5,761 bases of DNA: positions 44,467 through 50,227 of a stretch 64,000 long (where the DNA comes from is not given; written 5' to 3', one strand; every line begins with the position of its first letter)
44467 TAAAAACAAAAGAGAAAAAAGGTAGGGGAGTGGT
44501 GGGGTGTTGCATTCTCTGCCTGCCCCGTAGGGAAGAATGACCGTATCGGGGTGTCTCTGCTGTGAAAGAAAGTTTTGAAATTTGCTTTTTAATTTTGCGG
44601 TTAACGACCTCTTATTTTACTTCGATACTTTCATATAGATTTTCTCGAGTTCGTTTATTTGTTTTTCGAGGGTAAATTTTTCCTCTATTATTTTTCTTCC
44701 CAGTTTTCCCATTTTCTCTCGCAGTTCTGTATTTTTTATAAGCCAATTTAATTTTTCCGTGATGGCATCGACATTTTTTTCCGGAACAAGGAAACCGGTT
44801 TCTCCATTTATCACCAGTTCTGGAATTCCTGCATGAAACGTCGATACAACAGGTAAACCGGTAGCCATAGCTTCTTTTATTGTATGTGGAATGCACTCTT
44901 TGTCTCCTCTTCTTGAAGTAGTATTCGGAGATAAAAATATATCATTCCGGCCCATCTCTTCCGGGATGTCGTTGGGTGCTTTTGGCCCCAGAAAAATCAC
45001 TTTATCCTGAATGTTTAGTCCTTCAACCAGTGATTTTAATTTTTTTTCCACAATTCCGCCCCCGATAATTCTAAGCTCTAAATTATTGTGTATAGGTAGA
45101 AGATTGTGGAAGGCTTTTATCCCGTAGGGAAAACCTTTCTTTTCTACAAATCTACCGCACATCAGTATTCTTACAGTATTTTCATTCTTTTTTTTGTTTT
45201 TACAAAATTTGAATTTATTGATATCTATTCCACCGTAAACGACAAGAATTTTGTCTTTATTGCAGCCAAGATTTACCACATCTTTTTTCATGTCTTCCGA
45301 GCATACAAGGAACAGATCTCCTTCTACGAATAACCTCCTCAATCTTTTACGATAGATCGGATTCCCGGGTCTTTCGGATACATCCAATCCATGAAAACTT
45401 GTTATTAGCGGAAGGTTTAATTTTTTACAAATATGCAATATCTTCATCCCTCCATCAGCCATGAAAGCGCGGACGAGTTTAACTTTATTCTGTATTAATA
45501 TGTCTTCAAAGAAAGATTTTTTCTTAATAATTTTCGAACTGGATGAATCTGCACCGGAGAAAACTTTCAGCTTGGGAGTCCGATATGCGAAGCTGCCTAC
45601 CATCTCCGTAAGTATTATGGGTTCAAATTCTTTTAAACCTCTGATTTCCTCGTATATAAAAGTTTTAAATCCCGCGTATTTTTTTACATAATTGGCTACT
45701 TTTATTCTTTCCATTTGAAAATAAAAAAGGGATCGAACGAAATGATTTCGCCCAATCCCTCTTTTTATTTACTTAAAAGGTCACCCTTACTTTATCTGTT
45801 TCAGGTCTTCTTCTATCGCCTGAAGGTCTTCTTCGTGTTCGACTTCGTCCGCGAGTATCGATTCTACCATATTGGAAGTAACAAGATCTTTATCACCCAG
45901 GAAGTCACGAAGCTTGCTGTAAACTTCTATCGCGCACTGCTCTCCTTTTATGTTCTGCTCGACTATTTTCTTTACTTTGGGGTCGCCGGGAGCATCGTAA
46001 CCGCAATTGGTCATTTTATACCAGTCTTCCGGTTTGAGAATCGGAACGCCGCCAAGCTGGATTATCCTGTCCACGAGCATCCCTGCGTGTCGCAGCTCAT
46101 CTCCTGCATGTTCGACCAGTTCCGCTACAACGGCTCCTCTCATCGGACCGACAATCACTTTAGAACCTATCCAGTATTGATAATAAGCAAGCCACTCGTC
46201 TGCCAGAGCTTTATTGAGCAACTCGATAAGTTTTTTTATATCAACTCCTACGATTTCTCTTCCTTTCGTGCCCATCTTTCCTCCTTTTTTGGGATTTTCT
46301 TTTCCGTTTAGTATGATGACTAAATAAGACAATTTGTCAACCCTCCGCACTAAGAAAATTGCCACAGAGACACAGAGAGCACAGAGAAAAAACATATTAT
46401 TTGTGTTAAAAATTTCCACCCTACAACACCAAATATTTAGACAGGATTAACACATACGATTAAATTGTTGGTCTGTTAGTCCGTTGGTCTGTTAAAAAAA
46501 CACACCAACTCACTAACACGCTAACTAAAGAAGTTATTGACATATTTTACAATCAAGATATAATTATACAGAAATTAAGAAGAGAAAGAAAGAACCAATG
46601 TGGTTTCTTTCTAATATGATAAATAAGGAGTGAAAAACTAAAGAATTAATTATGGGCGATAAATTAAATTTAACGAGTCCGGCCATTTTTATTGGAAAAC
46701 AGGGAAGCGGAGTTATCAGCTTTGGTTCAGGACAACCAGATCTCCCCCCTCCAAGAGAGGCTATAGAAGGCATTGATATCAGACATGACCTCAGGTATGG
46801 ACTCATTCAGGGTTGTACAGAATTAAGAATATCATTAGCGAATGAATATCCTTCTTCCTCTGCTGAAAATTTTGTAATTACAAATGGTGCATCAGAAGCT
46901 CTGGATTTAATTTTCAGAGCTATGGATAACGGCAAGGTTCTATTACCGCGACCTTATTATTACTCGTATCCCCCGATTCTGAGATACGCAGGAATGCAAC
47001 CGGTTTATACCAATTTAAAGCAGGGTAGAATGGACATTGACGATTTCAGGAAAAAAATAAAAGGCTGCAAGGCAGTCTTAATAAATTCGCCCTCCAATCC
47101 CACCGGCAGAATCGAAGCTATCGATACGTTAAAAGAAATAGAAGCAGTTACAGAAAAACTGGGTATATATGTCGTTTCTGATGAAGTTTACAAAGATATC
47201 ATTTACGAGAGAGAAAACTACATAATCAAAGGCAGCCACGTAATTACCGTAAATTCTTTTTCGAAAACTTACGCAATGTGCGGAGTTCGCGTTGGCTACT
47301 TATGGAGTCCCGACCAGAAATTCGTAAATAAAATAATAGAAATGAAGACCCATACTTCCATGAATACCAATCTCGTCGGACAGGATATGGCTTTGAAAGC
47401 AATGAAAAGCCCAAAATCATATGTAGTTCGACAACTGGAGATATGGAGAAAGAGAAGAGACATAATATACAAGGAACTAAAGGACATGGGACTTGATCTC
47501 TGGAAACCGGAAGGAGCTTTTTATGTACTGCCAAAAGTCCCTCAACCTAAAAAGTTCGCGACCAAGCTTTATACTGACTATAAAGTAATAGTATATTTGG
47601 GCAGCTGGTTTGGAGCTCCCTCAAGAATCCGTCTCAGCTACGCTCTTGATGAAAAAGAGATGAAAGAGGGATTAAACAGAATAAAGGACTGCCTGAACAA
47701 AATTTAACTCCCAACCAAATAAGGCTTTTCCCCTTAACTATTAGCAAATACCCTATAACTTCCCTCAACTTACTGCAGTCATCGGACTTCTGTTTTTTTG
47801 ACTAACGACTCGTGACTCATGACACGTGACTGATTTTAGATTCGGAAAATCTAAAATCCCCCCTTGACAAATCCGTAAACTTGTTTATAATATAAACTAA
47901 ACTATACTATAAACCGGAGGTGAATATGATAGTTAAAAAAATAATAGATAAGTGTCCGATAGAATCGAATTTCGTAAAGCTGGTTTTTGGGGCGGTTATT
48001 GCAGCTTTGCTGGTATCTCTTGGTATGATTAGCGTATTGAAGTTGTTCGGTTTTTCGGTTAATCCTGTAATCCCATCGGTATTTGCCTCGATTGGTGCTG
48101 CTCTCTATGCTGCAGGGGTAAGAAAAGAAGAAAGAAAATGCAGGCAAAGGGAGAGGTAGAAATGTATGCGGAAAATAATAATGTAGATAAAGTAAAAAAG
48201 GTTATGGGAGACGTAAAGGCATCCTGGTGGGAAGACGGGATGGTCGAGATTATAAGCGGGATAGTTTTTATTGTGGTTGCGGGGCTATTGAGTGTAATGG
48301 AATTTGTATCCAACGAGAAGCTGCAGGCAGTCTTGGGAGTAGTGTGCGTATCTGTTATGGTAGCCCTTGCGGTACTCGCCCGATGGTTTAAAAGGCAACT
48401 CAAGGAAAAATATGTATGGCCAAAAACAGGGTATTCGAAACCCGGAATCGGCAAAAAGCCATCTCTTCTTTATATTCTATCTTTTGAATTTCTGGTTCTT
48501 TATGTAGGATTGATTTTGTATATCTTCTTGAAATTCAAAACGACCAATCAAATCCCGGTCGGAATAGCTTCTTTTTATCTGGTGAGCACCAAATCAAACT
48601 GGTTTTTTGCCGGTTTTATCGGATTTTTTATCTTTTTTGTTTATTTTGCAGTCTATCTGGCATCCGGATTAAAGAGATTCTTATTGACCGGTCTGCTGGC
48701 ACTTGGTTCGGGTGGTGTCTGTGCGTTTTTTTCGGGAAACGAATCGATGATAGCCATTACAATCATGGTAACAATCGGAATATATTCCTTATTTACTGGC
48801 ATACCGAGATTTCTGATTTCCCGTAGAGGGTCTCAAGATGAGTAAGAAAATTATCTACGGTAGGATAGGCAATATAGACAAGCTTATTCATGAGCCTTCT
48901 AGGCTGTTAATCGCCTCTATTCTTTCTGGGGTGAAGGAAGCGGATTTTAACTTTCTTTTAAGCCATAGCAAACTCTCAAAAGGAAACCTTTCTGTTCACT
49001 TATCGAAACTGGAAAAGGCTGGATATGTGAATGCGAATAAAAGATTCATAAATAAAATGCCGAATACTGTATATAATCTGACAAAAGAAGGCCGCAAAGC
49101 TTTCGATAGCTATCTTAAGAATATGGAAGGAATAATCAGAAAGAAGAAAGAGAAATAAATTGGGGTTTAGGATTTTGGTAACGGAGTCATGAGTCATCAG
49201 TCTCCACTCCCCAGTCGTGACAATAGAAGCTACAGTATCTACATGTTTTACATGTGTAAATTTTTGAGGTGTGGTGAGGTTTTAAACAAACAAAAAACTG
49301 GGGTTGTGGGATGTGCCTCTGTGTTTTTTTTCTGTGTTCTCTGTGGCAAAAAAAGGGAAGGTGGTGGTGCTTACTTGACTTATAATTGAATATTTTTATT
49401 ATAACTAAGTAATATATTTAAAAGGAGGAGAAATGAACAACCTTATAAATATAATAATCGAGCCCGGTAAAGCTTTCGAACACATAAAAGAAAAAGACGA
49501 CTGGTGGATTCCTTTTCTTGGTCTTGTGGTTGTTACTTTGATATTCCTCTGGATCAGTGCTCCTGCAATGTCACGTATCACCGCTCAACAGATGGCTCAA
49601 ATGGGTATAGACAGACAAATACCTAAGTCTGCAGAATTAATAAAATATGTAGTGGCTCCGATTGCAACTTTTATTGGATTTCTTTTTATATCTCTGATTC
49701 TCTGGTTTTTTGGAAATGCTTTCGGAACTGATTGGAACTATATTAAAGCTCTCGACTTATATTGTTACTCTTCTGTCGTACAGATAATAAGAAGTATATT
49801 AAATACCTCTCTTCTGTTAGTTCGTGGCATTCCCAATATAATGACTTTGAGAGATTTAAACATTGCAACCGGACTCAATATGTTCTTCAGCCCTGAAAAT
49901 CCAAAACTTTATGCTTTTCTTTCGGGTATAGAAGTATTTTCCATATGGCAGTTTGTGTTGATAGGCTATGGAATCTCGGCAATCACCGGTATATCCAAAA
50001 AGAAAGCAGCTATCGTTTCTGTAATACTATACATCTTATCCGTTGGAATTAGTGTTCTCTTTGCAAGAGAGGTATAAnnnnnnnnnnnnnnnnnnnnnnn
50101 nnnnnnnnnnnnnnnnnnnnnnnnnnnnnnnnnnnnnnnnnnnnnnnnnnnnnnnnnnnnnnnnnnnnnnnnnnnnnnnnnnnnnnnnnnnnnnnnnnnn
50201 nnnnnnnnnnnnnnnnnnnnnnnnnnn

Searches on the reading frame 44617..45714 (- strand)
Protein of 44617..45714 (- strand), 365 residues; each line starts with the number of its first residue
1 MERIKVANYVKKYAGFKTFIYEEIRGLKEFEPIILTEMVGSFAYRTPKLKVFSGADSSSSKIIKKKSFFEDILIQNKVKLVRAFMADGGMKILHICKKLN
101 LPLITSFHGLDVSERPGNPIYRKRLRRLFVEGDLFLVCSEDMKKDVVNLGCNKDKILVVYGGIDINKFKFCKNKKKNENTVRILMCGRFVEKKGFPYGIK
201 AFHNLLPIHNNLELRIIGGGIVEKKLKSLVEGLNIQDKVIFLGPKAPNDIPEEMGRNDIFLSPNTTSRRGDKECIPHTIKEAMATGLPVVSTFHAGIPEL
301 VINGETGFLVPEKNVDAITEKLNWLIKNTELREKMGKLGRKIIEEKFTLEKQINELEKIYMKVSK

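Call 67: search_protein_families(library=pfam, proteins=[window:44617-45714:-], max_evalue=0.001)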
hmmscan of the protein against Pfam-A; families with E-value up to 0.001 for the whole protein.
window:44617-45714:- (365 aa): 5 families
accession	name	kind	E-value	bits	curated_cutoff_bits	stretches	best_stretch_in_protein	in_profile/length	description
PF00534.26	Glycos_transf_1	-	7.7e-39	133.4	26.4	1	172-341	7-171/172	Glycosyl transferases group 1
PF13692.12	Glyco_trans_1_4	-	1.5e-28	100.3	27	1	182-328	3-142/142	Glycosyl transferases group 1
PF13439.12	Glyco_transf_4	-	1.2e-14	55.2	28.5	1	69-166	64-169/170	Glycosyltransferase Family 4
PF13524.12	Glyco_trans_1_2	-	2.9e-08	34.2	25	1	238-357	28-143/144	Glycosyl transferase-like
PF13579.12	Glyco_trans_4_4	-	0.00012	22.9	29.7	1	98-161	92-157/158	Glycosyl transferase 4-like domain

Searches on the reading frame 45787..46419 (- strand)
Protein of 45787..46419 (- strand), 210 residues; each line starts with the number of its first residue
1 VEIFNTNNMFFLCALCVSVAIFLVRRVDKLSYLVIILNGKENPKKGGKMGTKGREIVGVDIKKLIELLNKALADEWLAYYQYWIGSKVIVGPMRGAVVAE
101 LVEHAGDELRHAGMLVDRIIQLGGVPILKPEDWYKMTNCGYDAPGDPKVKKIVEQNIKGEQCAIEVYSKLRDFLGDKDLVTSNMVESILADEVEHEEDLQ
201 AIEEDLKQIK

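Call 66: search_protein_families(library=pfam, proteins=[window:45787-46419:-], max_evalue=0.001)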
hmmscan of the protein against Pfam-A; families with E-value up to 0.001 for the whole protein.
window:45787-46419:- (210 aa): 2 families
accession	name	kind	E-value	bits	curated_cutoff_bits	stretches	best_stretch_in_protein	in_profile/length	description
PF00210.30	Ferritin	-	5.2e-25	88.5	24.5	1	65-208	1-141/142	Ferritin-like domain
PF02915.23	Rubrerythrin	-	0.00029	21.6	22.8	1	66-202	1-136/137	Rubrerythrin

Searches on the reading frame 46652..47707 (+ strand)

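Call 66: search_protein_families(library=pfam, proteins=[window:46652-47707:+], max_evalue=0.001)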
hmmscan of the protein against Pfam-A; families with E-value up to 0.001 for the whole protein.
window:46652-47707:+ (351 aa): 1 family
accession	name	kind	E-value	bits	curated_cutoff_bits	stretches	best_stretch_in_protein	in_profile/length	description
PF00155.27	Aminotran_1_2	-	1.7e-55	189.1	19.7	1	21-344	3-361/361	Aminotransferase class I and II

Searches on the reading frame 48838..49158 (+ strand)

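Call 66: search_protein_families(library=pfam, proteins=[window:48838-49158:+], max_evalue=0.001)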
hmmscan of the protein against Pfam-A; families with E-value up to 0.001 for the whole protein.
window:48838-49158:+ (106 aa): 3 families
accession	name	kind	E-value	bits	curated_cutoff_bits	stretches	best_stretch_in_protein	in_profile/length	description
PF13601.12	HTH_34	-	1.6e-25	89.5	27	1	22-100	2-80/80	Winged helix DNA-binding domain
PF01022.26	HTH_5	-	7.8e-08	32.5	22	1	20-65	2-46/47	Bacterial regulatory protein, arsR family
PF03551.20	PadR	-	4e-05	24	27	1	44-89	27-73/75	Transcriptional regulator PadR-like family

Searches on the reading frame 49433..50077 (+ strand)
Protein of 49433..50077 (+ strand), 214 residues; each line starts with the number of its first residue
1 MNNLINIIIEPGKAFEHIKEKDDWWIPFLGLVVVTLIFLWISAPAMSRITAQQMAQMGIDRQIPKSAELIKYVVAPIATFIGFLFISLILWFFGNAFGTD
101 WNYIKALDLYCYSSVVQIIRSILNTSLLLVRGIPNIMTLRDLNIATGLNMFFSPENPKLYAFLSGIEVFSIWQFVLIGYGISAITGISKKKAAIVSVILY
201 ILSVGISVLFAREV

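Call 66: search_protein_families(library=pfam, proteins=[window:49433-50077:+], max_evalue=0.001)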
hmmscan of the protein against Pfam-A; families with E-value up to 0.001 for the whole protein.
window:49433-50077:+ (214 aa): 1 family
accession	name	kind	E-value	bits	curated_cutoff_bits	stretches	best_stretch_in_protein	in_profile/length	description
PF04893.22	Yip1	-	5.1e-19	69.2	28.6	1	6-206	2-168/173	Yip1 domain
